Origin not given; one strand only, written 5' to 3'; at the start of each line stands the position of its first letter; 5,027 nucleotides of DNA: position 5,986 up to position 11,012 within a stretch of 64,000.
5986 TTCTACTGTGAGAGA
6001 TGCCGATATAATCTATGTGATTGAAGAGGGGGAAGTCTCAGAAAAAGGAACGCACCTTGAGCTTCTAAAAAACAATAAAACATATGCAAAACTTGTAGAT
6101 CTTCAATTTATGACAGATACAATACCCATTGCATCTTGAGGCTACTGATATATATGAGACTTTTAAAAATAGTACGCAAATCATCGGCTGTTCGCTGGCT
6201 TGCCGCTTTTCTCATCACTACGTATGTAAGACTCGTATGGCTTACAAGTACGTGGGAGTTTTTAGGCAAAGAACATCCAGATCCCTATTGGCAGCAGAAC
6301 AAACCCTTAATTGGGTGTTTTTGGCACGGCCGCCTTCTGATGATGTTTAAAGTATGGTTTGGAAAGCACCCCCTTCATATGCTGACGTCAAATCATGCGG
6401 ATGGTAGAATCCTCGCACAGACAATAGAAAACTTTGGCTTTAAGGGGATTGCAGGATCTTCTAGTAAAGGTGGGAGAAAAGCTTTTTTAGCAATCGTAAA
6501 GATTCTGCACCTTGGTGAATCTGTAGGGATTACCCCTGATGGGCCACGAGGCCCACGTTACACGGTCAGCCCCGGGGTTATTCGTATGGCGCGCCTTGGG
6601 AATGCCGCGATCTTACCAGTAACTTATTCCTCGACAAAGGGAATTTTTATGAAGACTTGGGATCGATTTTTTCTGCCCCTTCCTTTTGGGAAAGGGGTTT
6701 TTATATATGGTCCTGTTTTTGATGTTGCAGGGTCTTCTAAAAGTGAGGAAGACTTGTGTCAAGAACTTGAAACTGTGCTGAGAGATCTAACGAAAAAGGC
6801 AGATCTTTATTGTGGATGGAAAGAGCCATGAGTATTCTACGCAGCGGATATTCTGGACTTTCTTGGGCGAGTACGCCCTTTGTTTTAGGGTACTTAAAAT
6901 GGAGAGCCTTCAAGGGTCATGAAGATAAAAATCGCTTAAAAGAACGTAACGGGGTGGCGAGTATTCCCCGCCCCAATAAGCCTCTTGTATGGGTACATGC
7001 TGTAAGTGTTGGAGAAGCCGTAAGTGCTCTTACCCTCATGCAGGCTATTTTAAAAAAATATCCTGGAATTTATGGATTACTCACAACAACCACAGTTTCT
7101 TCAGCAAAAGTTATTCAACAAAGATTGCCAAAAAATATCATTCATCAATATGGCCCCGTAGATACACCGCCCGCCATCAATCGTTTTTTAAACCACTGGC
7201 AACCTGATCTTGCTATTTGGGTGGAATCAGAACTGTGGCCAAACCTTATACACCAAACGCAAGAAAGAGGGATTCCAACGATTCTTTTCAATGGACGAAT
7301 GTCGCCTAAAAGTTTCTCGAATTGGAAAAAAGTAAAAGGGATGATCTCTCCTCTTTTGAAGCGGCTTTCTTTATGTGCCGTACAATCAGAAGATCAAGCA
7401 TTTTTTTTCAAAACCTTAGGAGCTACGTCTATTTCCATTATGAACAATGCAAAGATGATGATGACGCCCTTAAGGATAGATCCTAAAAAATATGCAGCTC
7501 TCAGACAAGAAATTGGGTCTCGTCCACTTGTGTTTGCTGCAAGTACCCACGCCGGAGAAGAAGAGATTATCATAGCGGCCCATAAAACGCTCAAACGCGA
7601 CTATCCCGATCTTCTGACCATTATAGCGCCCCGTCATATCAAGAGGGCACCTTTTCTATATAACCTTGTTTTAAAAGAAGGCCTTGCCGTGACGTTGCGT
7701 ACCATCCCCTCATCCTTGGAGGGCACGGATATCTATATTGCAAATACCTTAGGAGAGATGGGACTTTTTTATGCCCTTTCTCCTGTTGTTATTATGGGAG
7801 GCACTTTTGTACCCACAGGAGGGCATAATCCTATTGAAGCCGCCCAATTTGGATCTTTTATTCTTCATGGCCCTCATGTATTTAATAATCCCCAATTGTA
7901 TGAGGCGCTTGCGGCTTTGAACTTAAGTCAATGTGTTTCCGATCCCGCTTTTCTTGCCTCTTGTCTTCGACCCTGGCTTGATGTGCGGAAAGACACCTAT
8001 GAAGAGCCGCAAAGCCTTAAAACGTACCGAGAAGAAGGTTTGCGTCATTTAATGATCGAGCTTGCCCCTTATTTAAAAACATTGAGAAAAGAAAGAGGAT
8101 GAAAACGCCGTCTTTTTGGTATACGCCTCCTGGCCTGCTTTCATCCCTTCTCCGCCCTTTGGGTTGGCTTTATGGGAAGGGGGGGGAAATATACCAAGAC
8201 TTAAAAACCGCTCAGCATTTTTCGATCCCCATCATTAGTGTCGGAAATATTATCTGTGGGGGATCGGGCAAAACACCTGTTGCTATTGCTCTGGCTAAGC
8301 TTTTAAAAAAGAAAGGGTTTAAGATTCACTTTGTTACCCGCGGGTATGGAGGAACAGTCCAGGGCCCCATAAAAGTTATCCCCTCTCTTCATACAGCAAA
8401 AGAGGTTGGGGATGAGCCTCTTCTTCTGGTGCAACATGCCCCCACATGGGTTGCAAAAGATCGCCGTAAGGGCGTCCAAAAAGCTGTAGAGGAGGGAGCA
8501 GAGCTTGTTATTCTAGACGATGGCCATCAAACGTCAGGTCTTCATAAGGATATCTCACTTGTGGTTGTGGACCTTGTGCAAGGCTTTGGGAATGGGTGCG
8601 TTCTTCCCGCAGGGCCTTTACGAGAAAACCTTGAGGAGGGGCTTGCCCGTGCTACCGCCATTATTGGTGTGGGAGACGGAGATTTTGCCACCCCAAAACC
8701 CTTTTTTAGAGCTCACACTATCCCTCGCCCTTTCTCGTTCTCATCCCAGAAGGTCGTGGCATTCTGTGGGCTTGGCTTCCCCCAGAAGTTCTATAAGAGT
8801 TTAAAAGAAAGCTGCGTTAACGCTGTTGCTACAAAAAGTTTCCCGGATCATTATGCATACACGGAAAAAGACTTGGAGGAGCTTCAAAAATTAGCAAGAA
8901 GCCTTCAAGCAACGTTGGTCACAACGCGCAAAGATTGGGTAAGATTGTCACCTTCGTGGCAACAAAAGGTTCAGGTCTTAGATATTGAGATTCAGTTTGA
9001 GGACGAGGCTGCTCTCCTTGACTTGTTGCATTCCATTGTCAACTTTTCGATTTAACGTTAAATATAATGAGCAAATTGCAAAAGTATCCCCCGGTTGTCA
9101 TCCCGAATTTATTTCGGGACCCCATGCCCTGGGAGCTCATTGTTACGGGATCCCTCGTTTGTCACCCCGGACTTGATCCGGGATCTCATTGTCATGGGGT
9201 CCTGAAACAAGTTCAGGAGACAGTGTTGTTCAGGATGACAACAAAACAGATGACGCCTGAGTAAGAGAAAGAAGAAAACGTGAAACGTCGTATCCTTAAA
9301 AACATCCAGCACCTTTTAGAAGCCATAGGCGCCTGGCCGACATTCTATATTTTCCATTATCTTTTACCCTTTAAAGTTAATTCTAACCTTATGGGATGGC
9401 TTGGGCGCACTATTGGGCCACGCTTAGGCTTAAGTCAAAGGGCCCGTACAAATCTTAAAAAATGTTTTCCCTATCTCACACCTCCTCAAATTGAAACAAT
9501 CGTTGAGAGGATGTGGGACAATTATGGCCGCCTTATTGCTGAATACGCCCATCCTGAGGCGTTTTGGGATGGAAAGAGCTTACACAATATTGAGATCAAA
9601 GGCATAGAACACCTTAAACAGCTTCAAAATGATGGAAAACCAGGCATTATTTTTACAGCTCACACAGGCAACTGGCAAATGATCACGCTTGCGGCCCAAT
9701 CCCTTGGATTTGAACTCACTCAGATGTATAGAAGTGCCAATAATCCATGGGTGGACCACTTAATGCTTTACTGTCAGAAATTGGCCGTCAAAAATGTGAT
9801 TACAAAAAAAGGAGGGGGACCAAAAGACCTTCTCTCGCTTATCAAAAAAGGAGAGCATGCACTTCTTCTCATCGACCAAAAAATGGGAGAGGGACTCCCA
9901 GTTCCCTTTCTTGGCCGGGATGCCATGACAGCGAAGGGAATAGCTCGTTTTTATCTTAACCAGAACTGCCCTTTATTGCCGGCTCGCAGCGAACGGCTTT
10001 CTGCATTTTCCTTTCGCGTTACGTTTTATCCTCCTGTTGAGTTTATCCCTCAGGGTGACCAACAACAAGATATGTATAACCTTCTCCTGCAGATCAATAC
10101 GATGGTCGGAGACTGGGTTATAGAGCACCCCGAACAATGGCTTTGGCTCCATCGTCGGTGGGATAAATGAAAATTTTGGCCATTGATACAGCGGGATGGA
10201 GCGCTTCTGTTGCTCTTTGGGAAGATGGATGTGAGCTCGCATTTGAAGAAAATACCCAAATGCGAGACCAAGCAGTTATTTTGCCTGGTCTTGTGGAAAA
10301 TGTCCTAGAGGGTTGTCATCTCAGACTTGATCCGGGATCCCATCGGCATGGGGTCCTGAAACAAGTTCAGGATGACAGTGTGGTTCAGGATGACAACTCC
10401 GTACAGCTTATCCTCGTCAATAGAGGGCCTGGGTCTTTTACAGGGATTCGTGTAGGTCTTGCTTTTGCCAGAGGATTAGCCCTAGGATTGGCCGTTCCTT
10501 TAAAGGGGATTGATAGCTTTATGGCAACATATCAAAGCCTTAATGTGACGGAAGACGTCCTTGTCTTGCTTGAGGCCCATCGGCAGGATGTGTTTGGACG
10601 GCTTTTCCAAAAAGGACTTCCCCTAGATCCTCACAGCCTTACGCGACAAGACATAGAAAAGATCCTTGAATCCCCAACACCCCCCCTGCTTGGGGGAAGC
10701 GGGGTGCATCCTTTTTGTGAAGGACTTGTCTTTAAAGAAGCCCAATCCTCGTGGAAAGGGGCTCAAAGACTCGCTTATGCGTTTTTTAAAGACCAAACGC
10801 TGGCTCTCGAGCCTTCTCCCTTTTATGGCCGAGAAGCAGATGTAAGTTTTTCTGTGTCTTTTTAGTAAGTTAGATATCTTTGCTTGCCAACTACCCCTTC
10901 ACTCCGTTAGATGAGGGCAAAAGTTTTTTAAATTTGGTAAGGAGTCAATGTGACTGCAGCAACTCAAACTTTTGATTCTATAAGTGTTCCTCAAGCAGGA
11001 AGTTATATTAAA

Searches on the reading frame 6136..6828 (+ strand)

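Call 72: search_protein_families(library=pfam, proteins=[window:6136-6828:+], max_evalue=0.001)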
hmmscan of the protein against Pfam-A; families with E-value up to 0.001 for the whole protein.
window:6136-6828:+ (231 aa): 1 family
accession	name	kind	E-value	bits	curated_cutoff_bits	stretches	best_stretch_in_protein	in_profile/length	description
PF04028.18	DUF374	-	3.5e-25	87.8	26.8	1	74-141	2-69/69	Domain of unknown function (DUF374)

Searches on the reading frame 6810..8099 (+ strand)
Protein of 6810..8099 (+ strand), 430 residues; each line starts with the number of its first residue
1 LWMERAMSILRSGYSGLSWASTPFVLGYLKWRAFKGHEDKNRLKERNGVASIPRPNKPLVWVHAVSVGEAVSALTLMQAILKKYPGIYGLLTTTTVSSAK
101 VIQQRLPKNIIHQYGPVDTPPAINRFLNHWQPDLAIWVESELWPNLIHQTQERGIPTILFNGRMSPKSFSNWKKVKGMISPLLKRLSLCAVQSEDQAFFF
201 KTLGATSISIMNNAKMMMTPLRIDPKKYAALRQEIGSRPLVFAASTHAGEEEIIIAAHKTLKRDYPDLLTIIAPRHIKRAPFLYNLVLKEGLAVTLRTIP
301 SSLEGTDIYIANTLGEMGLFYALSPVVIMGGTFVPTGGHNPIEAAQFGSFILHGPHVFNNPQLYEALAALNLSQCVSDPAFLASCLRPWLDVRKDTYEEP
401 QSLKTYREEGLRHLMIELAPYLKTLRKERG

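Call 8: search_protein_families(library=pfam, proteins=[window:6810-8099:+], max_evalue=0.001)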
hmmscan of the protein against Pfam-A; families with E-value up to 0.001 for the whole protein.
window:6810-8099:+ (430 aa): 1 family
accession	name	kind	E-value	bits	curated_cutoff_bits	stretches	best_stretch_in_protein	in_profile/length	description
PF04413.22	Glycos_transf_N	-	6.5e-59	198.9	23.9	1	42-216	2-177/179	3-Deoxy-D-manno-octulosonic-acid transferase (kdotransferase)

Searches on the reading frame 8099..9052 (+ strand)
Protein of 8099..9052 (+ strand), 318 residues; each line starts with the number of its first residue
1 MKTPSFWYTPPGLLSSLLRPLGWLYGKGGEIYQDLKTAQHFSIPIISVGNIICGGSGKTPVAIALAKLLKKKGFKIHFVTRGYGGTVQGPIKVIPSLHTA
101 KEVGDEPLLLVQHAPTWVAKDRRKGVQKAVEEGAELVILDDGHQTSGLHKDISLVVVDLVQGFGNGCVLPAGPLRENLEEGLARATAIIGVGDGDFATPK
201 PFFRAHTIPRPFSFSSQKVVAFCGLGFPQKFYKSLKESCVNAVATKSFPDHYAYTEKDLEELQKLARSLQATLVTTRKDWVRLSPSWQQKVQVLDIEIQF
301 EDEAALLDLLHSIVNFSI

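Call 72: search_protein_families(library=pfam, proteins=[window:8099-9052:+], max_evalue=0.001)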
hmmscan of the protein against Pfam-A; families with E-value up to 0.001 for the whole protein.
window:8099-9052:+ (318 aa): 1 family
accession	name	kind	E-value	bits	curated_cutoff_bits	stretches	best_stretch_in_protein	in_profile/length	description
PF02606.20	LpxK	-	5.2e-85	285.9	27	1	15-313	2-326/328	Tetraacyldisaccharide-1-P 4'-kinase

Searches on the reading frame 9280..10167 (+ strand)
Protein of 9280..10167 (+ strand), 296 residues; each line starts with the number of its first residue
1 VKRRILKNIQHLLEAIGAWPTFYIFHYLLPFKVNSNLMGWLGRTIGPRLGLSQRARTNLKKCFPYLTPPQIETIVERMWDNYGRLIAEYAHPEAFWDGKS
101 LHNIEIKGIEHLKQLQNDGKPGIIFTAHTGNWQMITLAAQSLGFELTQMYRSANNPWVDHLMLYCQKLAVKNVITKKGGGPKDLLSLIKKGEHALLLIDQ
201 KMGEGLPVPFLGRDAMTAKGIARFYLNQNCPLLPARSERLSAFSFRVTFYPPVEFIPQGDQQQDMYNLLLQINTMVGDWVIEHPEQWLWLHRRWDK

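Call 72: search_protein_families(library=pfam, proteins=[window:9280-10167:+], max_evalue=0.001)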
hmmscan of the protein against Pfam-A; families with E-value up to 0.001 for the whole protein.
window:9280-10167:+ (296 aa): 1 family
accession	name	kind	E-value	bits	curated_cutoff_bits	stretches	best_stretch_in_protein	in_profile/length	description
PF03279.18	Lip_A_acyltrans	-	3.9e-45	154.7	22.3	1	27-294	27-293/295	Bacterial lipid A biosynthesis acyltransferase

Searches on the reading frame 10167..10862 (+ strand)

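Call 72: search_protein_families(library=pfam, proteins=[window:10167-10862:+], max_evalue=0.001)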
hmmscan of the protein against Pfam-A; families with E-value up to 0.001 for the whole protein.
window:10167-10862:+ (232 aa): 1 family
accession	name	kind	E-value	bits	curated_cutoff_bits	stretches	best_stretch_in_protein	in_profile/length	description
PF00814.31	TsaD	-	1.4e-11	45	24.8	1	78-143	50-119/264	tRNA N6-adenosine threonylcarbamoyltransferase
